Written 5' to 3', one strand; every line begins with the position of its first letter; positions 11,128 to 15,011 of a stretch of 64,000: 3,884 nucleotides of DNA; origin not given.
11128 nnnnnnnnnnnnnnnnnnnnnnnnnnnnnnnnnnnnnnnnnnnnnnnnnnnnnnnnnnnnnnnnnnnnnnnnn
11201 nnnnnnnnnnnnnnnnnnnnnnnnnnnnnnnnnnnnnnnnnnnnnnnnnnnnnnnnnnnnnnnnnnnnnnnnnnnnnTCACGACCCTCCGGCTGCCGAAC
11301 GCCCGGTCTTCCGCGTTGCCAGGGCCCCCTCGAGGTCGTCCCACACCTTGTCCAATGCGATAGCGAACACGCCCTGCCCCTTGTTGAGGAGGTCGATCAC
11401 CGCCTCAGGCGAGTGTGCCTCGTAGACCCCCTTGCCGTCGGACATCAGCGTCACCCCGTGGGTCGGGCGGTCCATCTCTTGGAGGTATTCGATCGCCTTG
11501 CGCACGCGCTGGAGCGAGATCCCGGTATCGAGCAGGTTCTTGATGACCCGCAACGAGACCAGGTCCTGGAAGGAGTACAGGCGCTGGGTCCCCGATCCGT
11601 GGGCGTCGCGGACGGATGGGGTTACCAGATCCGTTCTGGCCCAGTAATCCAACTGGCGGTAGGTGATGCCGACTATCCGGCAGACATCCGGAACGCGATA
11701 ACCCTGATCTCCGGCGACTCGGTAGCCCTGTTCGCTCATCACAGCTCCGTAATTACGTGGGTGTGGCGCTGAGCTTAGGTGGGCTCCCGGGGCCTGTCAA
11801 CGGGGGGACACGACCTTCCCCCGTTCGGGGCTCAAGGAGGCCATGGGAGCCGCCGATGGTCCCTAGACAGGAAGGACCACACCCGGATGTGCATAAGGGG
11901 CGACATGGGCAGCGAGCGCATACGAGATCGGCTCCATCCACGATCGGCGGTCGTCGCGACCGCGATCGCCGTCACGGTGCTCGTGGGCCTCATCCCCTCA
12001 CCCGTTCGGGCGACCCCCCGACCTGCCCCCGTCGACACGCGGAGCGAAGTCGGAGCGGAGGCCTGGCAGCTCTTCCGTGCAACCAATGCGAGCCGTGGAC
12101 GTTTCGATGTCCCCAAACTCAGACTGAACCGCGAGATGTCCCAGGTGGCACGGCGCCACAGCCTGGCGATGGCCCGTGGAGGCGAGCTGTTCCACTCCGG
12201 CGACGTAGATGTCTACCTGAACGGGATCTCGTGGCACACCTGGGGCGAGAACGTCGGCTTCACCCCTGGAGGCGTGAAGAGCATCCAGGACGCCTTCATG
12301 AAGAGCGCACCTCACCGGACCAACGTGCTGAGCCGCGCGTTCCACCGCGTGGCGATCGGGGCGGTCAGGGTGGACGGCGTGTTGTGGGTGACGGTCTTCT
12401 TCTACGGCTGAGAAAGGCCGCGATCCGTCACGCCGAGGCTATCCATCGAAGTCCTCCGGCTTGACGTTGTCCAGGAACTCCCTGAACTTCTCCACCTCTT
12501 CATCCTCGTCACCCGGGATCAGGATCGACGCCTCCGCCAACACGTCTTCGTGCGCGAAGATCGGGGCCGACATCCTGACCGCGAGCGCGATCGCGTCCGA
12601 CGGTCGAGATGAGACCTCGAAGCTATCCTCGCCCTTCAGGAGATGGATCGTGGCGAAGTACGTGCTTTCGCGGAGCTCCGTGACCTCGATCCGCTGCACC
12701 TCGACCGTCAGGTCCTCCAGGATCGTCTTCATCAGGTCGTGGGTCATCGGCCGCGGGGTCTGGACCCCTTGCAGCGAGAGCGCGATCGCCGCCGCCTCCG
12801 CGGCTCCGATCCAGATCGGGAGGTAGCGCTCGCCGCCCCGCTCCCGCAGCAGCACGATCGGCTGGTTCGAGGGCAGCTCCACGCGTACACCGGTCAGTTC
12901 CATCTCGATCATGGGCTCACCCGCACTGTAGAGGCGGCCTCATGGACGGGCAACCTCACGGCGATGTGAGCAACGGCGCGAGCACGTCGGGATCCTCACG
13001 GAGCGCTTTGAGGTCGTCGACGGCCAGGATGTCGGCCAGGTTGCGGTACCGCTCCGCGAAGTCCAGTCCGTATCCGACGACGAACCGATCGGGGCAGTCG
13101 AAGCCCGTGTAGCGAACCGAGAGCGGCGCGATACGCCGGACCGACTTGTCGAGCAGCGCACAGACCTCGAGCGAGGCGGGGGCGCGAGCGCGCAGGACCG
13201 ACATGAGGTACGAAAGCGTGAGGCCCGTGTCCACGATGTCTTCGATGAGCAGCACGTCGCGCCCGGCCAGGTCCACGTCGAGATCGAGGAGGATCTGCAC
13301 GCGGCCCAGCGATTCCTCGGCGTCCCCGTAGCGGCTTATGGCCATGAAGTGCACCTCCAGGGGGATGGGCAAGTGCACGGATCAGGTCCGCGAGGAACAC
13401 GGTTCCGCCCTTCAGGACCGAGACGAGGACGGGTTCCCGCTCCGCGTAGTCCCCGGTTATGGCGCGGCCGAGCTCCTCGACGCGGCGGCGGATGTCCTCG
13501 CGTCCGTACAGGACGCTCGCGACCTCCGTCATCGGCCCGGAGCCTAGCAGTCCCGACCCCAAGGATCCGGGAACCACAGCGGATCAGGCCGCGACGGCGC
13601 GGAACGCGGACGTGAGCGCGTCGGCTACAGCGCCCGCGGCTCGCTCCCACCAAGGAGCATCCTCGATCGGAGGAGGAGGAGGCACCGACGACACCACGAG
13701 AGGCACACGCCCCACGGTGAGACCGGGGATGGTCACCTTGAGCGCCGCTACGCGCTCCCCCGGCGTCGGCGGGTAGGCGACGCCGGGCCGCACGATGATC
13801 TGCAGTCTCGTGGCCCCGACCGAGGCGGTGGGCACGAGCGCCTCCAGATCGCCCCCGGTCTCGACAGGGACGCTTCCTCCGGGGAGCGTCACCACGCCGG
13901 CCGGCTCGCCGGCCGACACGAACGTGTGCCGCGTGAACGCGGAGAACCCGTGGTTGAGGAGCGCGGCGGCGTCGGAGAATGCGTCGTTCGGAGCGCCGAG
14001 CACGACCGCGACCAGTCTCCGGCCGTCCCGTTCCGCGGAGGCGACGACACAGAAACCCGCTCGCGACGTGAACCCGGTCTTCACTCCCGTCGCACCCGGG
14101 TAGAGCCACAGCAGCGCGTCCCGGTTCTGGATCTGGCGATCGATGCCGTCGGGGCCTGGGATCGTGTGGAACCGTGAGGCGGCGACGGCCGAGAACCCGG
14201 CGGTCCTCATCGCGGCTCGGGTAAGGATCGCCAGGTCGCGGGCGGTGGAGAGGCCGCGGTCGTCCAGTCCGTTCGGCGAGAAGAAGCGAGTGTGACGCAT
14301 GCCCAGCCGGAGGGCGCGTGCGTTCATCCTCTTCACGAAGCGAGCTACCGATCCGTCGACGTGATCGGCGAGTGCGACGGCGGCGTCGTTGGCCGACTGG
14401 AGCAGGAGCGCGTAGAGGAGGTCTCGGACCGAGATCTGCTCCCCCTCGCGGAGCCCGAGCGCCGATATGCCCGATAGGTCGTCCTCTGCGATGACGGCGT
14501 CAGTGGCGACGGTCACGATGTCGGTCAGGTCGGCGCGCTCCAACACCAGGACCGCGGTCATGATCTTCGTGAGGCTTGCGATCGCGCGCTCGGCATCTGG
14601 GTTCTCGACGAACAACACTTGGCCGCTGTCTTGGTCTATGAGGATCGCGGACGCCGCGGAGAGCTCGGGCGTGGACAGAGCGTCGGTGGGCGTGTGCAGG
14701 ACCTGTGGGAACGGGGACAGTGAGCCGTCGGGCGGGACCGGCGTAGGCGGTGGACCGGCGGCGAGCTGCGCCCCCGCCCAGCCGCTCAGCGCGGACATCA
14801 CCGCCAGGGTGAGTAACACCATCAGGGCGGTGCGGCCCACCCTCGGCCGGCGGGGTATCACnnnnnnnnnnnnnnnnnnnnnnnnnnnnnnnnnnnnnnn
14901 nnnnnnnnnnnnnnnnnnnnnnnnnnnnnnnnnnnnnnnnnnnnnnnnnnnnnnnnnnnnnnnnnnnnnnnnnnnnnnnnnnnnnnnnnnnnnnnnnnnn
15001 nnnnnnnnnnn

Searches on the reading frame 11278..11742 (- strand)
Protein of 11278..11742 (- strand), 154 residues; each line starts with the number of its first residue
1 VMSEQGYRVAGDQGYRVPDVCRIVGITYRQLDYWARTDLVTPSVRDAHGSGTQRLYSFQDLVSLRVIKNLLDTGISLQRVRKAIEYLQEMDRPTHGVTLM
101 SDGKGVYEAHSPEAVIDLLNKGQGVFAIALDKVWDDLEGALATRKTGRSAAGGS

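Call 41: search_protein_families(library=pfam, proteins=[window:11278-11742:-])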
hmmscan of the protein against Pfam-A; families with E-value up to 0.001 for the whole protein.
window:11278-11742:- (154 aa): 2 families
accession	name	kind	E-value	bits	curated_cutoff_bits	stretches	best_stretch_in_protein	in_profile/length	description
PF13411.12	MerR_1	-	1.5e-15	57.4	21.6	1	15-86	1-68/69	MerR HTH family regulatory protein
PF00376.29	MerR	-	0.00032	20.9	28.2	0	19-49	4-34/38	MerR family regulatory protein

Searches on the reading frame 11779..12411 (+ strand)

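Call 41: search_protein_families(library=pfam, proteins=[window:11779-12411:+])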
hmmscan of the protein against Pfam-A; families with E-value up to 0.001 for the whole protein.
window:11779-12411:+ (210 aa): 1 family
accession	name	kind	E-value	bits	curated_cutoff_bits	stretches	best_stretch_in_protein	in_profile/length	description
PF00188.32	CAP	-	2.7e-07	31.9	21.1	1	100-200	2-107/117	Cysteine-rich secretory protein family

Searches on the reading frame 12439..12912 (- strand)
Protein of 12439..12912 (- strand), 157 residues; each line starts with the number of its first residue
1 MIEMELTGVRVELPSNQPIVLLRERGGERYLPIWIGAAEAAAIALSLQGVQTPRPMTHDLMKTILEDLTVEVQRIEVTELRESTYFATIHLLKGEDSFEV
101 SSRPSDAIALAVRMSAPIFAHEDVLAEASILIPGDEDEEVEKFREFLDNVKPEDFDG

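Call 9: search_protein_families(library=pfam, proteins=[window:12439-12912:-])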
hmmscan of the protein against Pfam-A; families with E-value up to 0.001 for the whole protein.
window:12439-12912:- (157 aa): 1 family
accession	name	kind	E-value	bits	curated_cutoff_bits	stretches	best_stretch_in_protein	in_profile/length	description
PF02577.19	BFN_dom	-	2e-42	144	27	1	20-130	1-109/112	Bifunctional nuclease domain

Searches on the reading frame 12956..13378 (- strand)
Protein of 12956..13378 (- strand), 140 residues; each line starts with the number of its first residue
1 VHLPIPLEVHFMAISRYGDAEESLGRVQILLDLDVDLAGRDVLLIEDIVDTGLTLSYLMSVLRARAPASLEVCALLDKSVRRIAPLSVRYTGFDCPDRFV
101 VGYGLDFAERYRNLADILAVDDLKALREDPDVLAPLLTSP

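Call 9: search_protein_families(library=pfam, proteins=[window:12956-13378:-])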
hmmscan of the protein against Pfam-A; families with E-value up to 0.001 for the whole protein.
window:12956-13378:- (140 aa): 1 family
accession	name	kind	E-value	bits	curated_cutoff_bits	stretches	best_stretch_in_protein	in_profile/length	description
PF00156.33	Pribosyltran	-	2.9e-14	53.1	26.3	1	13-107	60-157/158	Phosphoribosyl transferase domain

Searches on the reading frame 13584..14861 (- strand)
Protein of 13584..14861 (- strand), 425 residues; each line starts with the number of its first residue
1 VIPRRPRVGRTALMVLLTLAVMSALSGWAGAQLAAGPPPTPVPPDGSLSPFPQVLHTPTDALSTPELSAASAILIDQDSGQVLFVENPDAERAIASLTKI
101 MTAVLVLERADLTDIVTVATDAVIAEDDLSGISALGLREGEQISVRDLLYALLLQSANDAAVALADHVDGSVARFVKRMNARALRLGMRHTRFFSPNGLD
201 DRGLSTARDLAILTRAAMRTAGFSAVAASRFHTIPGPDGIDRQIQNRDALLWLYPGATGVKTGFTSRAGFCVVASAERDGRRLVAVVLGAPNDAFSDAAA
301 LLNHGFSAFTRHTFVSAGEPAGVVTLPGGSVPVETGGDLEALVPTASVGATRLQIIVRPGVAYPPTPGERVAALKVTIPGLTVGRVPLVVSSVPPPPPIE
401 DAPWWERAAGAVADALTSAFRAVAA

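Call 9: search_protein_families(library=pfam, proteins=[window:13584-14861:-])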
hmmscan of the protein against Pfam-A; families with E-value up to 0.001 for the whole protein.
window:13584-14861:- (425 aa): 2 families
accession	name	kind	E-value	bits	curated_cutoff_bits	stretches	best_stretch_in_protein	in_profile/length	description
PF00768.25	Peptidase_S11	-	6.8e-66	222.6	27.6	1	62-291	5-238/239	D-alanyl-D-alanine carboxypeptidase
PF13354.11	Beta-lactamase2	-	3.1e-09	36.9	22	1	75-213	5-142/214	Beta-lactamase enzyme family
